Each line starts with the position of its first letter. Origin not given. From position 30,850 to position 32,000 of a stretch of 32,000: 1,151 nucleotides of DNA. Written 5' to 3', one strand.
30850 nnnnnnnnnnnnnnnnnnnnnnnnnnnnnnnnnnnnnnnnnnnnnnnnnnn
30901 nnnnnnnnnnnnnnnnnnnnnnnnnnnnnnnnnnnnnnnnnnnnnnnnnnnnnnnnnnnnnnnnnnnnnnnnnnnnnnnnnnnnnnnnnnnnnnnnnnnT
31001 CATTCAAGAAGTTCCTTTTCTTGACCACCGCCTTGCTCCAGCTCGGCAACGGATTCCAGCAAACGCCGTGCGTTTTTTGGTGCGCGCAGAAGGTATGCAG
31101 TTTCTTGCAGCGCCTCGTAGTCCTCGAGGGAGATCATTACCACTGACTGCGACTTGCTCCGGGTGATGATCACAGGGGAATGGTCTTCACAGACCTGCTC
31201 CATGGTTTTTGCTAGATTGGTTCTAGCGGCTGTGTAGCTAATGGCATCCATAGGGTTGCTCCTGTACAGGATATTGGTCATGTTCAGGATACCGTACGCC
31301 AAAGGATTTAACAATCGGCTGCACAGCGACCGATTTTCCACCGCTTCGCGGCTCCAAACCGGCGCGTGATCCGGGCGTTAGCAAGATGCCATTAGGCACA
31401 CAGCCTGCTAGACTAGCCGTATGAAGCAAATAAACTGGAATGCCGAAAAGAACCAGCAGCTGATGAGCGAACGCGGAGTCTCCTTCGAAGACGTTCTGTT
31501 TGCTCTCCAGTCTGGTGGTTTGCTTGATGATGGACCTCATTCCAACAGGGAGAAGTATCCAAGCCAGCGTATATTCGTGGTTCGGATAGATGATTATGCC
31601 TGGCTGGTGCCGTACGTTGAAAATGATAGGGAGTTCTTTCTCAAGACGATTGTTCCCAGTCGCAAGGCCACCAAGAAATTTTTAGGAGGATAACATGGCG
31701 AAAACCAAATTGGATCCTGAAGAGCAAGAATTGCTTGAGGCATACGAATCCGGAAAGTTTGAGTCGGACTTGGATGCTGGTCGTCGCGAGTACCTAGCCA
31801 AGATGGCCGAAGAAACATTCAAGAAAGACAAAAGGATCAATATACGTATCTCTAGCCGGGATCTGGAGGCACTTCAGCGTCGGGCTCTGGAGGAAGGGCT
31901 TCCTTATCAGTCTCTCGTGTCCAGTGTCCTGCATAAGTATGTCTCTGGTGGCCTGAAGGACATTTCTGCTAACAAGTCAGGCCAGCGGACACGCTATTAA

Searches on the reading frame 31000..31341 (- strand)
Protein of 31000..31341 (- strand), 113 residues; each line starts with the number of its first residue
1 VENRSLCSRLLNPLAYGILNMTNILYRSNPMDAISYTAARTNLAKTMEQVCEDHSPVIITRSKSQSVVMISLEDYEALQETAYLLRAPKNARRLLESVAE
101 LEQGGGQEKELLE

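Call 79: search_protein_families(library=pfam, proteins=[window:31000-31341:-], max_evalue=0.001)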
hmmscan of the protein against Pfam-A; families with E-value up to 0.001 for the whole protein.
window:31000-31341:- (113 aa): 2 families
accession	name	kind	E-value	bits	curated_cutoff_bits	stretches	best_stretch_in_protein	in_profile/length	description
PF02604.26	PhdYeFM_antitox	-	1.4e-24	86.1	29.8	1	31-104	1-74/74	Antitoxin Phd_YefM, type II toxin-antitoxin system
PF12910.14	PHD_like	-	0.00066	20.1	27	1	32-81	3-52/141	Antitoxin of toxin-antitoxin, RelE / RelB, TA system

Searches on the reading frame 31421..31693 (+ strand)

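Call 79: search_protein_families(library=pfam, proteins=[window:31421-31693:+], max_evalue=0.001)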
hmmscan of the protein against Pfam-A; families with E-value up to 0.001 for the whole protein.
window:31421-31693:+ (90 aa): 2 families
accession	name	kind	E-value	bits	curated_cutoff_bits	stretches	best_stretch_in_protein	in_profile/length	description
PF14076.12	DUF4258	-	6.9e-05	23.5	25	1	14-77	8-69/71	Domain of unknown function (DUF4258)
PF04365.19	BrnT_toxin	-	7.3e-05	23.4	34.5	1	6-86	1-76/77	Ribonuclease toxin, BrnT, of type II toxin-antitoxin system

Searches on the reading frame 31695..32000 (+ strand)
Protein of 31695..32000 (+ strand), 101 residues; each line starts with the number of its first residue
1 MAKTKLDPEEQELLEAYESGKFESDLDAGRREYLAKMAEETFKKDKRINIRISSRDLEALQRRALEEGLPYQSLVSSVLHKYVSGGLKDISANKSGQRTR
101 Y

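Call 79: search_protein_families(library=pfam, proteins=[window:31695-32000:+], max_evalue=0.001)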
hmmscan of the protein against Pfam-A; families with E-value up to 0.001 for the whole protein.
window:31695-32000:+ (101 aa): 1 family
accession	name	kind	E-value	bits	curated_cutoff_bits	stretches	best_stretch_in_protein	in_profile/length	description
PF12441.14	CopG_antitoxin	-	4.8e-07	30.9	28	1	32-81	23-78/79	CopG antitoxin of type II toxin-antitoxin system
